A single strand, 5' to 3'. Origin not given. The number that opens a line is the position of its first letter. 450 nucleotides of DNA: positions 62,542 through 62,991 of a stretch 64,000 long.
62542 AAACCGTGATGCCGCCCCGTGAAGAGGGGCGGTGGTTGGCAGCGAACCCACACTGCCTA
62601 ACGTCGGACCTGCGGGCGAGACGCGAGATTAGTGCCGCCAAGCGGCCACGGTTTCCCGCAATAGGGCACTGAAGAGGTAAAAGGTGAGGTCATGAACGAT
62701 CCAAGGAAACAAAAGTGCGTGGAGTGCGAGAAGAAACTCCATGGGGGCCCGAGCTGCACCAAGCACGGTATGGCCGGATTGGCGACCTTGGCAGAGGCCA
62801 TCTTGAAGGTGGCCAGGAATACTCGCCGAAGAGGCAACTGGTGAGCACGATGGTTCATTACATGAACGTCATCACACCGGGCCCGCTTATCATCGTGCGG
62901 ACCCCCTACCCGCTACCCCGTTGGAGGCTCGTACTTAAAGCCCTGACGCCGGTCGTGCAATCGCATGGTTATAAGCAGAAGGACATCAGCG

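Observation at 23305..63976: The 6-nt site cores drift stepwise along the array like a positional barcode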

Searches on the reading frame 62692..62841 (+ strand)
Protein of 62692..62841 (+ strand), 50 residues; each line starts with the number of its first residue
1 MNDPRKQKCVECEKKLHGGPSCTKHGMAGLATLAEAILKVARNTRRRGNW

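Call 69: find_encoding_contigs(protein=window:62692-62841:+, flank=10000, max_places=2)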
Protein window:62692-62841:+ (50 aa): no gene with exactly this product is on record in the collection.
